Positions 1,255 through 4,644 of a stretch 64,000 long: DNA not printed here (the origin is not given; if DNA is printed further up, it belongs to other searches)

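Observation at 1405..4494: Giant metallophosphoesterase-NTPase fusion: candidate uncharacterised single-gene defence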

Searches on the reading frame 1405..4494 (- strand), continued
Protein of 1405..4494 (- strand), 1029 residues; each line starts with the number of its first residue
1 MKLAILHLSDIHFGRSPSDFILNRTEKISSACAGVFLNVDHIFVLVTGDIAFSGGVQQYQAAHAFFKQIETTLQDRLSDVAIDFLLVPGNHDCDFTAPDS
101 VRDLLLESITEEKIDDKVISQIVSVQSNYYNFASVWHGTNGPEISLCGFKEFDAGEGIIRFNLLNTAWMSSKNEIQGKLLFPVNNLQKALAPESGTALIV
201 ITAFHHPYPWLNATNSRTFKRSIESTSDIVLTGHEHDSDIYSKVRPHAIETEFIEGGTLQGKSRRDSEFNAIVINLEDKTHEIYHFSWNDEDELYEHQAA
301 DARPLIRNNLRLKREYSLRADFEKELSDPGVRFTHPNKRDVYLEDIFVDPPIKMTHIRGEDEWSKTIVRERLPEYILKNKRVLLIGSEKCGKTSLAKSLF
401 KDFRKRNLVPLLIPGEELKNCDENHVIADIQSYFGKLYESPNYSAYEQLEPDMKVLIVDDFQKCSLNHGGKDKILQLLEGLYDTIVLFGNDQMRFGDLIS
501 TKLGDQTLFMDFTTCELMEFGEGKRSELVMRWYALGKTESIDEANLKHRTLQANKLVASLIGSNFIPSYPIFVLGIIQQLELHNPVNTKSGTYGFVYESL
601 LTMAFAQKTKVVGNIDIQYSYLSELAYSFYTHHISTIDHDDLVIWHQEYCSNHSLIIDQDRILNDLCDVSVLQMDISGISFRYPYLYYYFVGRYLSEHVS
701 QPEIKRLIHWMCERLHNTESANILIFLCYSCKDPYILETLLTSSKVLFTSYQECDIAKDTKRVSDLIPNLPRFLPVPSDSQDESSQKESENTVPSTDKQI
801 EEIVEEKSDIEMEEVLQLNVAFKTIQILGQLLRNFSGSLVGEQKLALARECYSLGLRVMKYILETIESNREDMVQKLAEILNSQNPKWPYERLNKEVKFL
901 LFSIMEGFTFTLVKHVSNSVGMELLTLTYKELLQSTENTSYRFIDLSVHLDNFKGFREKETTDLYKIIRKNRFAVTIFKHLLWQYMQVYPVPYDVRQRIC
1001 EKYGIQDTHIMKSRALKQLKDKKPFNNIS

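Call 33: search_solved_structures(query=A1, max_evalue=1, show_alignments=2)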
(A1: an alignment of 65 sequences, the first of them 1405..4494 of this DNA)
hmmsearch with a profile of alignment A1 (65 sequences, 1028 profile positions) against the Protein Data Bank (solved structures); distinct sequences matched with E-value up to 1: 73 (the best 60 are shown).
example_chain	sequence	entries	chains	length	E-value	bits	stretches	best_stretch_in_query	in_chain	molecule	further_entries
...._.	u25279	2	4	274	1.5e-06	29.3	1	4-92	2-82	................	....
2zo9_B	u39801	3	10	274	1.5e-06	29.3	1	4-92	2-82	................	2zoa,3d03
3cmu_A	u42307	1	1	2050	5.8e-05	24.1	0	385-420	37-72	Protein recA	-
3cmt_A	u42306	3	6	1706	0.00042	21.2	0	385-420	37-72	Protein recA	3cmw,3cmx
3vx4_A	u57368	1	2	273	0.0011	19.9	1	378-441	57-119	Putative ABC transporter, ATP-binding protein ComA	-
8vow_A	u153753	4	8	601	0.0017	19.2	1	374-434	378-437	ABC-type bacteriocin transporter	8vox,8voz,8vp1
9nlj_U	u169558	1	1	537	0.0017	19.2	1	369-408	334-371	Uup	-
4s0f_A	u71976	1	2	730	0.0022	18.9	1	374-434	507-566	ABC-type bacteriocin transporter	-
6v9z_A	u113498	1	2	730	0.0022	18.8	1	374-434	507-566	ABC-type bacteriocin transporter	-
4ry2_A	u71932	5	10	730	0.0022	18.8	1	374-434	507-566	ABC-type bacteriocin transporter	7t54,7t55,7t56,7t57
8vp9_A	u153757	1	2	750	0.0023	18.8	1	374-434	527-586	ABC-type bacteriocin transporter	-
8vp3_A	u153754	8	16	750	0.0023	18.8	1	374-434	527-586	ABC-type bacteriocin transporter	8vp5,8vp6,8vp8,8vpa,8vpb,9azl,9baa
4o24_A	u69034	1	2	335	0.0025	18.7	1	3-92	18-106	Exonuclease, putative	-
2q8u_A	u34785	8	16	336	0.0025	18.7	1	3-92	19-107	Exonuclease, putative | Nuclease SbcCD subunit D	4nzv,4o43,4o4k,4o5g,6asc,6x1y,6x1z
3cmv_A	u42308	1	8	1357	0.0037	18.1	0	385-420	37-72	Protein recA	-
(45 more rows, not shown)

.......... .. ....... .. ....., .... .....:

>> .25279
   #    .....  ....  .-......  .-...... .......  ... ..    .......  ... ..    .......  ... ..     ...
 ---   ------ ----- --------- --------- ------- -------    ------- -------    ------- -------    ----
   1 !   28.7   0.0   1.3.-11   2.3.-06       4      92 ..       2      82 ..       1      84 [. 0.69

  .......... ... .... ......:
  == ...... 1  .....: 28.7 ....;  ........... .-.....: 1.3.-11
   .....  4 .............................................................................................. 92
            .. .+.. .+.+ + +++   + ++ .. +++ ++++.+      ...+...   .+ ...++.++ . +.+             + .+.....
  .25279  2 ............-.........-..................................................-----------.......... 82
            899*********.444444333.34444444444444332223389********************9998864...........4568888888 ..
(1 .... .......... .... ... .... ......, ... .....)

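Call 34: fold_search(model_id=the predicted structure, library=pdb)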
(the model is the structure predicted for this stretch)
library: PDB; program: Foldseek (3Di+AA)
matches with E <= 10: 822; with E <= 0.001: 74
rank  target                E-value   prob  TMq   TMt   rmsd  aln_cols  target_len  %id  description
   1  9a6c_B                3.5e-15  1.00  0.26  0.52  13.3       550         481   17  Integrative model of YYDD-YYDB by crosslinking MS and deep learning (released 2024-09-18)
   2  4kxf_K                1.1e-08  1.00  0.30  0.34   8.9       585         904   11  Crystal structure of NLRC4 reveals its autoinhibition mechanism (released 2013-07-24)
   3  4kxf_H                2.8e-08  1.00  0.31  0.34   7.4       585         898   11  Crystal structure of NLRC4 reveals its autoinhibition mechanism (released 2013-07-24)
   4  7wbt_A                6.9e-08  1.00  0.26  0.30  16.6       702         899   11  Crystal structure of bovine NLRP9 (released 2022-04-06)
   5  8ri2                  8.9e-08  1.00  0.28  0.53  10.2       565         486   13  Crystal structure of NLRP3 in complex with inhibitor NP3-562 (released 2024-01-17)
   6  7wbu                  2.6e-07  1.00  0.26  0.30  15.5       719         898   11  Cryo-EM structure of bovine NLRP9 (released 2022-04-06)
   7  9hg4                  3.9e-07  1.00  0.27  0.52  12.0       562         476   13  NACHT domain of NLRP3 in complex with DFV890 (released 2025-03-19)
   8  2zo9_B                5.0e-07  1.00  0.18  0.57  10.2       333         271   15  Malonate-bound structure of the glycerophosphodiesterase from Enterobacter aerogenes (GpdQ) and characterization of th (released 2008-10-07)
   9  8fw2_A                8.8e-07  1.00  0.18  0.20  16.7       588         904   13  Cryo-EM structure of full-length human NLRC4 inflammasome with C11 symmetry (released 2024-01-03)
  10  2xmo_B                1.0e-06  1.00  0.18  0.41  10.4       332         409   14  The crystal structure of Lmo2642 (released 2011-02-23)
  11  9k2e_B                1.1e-06  1.00  0.19  0.42   7.5       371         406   12  Crystal structure of mSMPDL3B-dimer (released 2025-10-22)
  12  5uq6                  1.2e-06  1.00  0.20  0.58   5.7       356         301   14  PIG PURPLE ACID PHOSPHATASE COMPLEXED WITH PHOSPHATE IN TWO COORDINATION MODES ALONG WITH A BRIDGING HYDROXIDE ION (released 2017-05-24)
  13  5kar_A                1.4e-06  1.00  0.19  0.42   7.4       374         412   12  Murine acid sphingomyelinase-like phosphodiesterase 3b (SMPDL3B) (released 2016-10-05)
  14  5ebe_B                1.9e-06  1.00  0.20  0.43   8.5       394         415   11  Structure of human sphingomyelinase phosphodiesterase like 3A (SMPDL3A) with 5' CMP (released 2016-01-20)
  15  5ebe_A                1.9e-06  1.00  0.19  0.40   8.2       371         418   11  Structure of human sphingomyelinase phosphodiesterase like 3A (SMPDL3A) with 5' CMP (released 2016-01-20)
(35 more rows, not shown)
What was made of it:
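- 2935..3384 (-): Residues 371-520: P-loop nucleotide-binding domain (Walker A G386-T393, Walker B 455-460). Foldseek hits NLRC4, NLRP3 and NLRP9 at 1e-8 to 4e-7 (call 34).
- Closest known: Avs. Same: Structural similarity to NLRC4, NLRP3, NLRP9 and Avs4 (call 34).
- Closest known: GpdQ / Rv0805 / SMPDL3A-B class metallophosphodiesterases. Same: These are the best solved relatives (calls 33, 34).
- NLRC4/NLRP3/NLRP9 hits at 1e-8 to 4e-7, and Avs4 at 5e-5 (call 34). Mre11/SbcD is more distant (calls 33, 34). Foldseek finds SMPDL3A/B, Rv0805 and Lmo2642, which are cyclic-nucleotide or nucleotide phosphodiesterases, at 1e-6 to 8e-6 (call 34). GpdQ, purple acid phosphatase and B. subtilis YydB score as well or better (calls 33, 34). 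SbcD/Mre11 rank well below small-molecule phosphodiesterases in both sequence and structure searches (calls 33, 34).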

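Call 37: search_dna_similar(query=window:1405-4494:-, collection=plasmids, mode=protein, max_rows=25)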
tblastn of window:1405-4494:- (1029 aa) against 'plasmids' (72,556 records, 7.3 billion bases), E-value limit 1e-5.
Records with a match: 28; places in all: 29; records where one place covers at least 80% of the query: 5.
Best place of each record, by identity: <60% 28.
By first word of the organism name: Agrobacterium 5; Bacillus 4; Clostridium 3; Vibrio 3; Paenisporosarcina 1; Jeotgalibaca 1; Lactococcus 1; Streptococcus 1; Candidatus 1; Aliivibrio 1; and 7 more.
By predicted mobility (MOB-suite, as given by PLSDB): non-mobilizable 11; conjugative 11; mobilizable 6.
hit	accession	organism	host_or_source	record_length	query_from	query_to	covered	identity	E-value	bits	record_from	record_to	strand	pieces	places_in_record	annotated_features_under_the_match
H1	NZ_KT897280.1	Clostridium botulinum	-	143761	1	999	97%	28.8%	3e-116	403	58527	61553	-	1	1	metallophosphoesterase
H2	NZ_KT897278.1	Clostridium botulinum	-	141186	1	999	97%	28.8%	5e-116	402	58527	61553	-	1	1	metallophosphoesterase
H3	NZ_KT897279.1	Clostridium botulinum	-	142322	1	999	97%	28.8%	5e-116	402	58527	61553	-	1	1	metallophosphoesterase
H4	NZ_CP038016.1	Paenisporosarcina antarctica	Antarctica: Sea off King George Island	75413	1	1001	97%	28.6%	2e-133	453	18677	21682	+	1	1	metallophosphoesterase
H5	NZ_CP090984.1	Jeotgalibaca sp. MA1X17-3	Cultured bacteria,Antarctica sediment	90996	1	953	86%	25.2%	1e-45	271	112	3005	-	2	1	metallophosphoesterase family protein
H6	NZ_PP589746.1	Lactococcus sp.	Bacterial culture,Dairy environment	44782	323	1012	67%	23.8%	3e-31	141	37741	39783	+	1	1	toll/interleukin-1 receptor domain-containing protein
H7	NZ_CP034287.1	Vibrio parahaemolyticus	Penaeus vannamei,AHPND infected ...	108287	321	1018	68%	23.4%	5e-50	201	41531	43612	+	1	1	toll/interleukin-1 receptor domain-containing protein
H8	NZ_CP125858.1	Vibrio parahaemolyticus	Sea water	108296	321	1018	68%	23.4%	5e-50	201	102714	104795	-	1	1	toll/interleukin-1 receptor domain-containing protein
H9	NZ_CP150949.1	Vibrio parahaemolyticus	-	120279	321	1018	68%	23.4%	6e-50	201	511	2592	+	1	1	toll/interleukin-1 receptor domain-containing protein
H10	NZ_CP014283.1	Bacillus thuringiensis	cell culture,soil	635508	1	700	68%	22.4%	2e-11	76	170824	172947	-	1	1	metallophosphoesterase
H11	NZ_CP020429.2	Streptococcus sp. FDAARGOS_192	Homo sapiens,peripheral blood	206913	381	1012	61%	22.2%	9e-26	123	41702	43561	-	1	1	TIR domain-containing protein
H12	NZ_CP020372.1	Candidatus Thiodictyon syntrophicum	meromictic lake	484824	5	395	38%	23.4%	9e-10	71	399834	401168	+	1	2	SUMF1/EgtB/PvdO family nonheme iron enzyme | hypothetical protein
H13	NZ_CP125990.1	Bacillus cereus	cell culture,soil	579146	1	295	29%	25.3%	2e-11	77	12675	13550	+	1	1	metallophosphoesterase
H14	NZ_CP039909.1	Agrobacterium tumefaciens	-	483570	1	289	28%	25.5%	4e-9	69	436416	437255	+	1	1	metallophosphoesterase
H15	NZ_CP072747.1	Agrobacterium tumefaciens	cell culture,noduls from roots of ...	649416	1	289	28%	25.5%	4e-9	69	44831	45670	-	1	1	metallophosphoesterase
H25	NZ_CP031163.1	Deinococcus wulumuqiensis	cell culture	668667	5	207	20%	29.5%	6e-18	98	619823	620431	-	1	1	metallophosphoesterase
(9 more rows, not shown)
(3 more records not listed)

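Call 38: get_annotated_region(hit=H7, flank=8000)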
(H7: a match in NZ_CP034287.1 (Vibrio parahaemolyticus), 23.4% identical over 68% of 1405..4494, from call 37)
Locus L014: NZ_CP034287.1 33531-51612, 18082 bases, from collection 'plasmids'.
description: Vibrio parahaemolyticus strain 20140624012-1 plasmid pVPHB2014-1, complete sequence
organism: Vibrio parahaemolyticus (NCBI taxid 670)
taxonomy: Bacteria; Pseudomonadota; Gammaproteobacteria; Vibrionales; Vibrionaceae; Vibrio; Vibrio parahaemolyticus
host: -; source: Penaeus vannamei,AHPND infected Litopenaeus vannamei; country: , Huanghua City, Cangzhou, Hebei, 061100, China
typing (MOB-suite, as given by PLSDB): mobilizable; replicon rep_cluster_557; relaxase MOBC
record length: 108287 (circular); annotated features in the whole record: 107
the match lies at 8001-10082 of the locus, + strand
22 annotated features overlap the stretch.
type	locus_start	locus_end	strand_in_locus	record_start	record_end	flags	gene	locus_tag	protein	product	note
CDS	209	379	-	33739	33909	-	-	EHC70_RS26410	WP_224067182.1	hypothetical protein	-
CDS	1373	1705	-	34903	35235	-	-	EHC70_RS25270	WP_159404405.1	hypothetical protein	-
CDS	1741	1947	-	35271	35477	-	-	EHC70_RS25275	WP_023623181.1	hypothetical protein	-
CDS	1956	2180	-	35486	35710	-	-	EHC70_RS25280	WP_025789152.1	hypothetical protein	-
CDS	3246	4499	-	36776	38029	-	-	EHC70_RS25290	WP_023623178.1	DUF6602 domain-containing protein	-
CDS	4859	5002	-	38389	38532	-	-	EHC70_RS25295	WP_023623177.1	hypothetical protein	-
CDS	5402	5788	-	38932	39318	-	-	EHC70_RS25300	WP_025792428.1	hypothetical protein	-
CDS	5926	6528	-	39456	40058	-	-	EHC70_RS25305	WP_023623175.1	recombinase family protein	GO:0006310 - DNA recombination [Evidence IEA]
CDS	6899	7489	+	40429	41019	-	-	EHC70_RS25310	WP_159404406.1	hypothetical protein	-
CDS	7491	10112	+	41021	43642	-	-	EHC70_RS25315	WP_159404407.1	toll/interleukin-1 receptor domain-containing protein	GO:0007165 - signal transduction [Evidence IEA]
CDS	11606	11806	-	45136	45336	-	-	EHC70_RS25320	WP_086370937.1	hypothetical protein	-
CDS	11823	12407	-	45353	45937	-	-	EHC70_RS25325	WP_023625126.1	DUF2913 family protein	-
CDS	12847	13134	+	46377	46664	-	-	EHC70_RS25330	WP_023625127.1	hypothetical protein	-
CDS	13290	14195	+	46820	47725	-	-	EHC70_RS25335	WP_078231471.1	zincin-like metallopeptidase domain-containing protein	-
CDS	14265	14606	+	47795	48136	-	-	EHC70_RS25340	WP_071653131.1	hypothetical protein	-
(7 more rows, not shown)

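Call 40: search_protein_families(library=pfam, proteins=[L014:7491-10112:+], max_evalue=0.01)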
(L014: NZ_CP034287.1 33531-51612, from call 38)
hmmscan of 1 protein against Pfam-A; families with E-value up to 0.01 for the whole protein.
L014:7491-10112:+ (873 aa): 4 families
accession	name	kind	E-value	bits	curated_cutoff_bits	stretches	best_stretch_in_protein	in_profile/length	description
PF13676.11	TIR_2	-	2.2e-12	48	28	1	7-108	2-96/122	TIR domain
PF01582.25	TIR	-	1.1e-06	28.9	21.3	1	3-87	1-85/179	TIR domain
PF24406.1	nSTAND_NTPase4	-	2.3e-06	28.1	27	1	474-528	3-58/58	Novel STAND NTPase 4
PF20720.3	nSTAND3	-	0.0034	17.5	27.2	1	234-308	22-90/155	Novel STAND NTPase 3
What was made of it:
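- Closest known: TIR-nSTAND4 proteins. Same: Pfam nSTAND_NTPase4 also matches (call 40).
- Closest known: TIR-nSTAND4 proteins. Different: An N-terminal TIR domain replaces the metallophosphoesterase (call 40).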
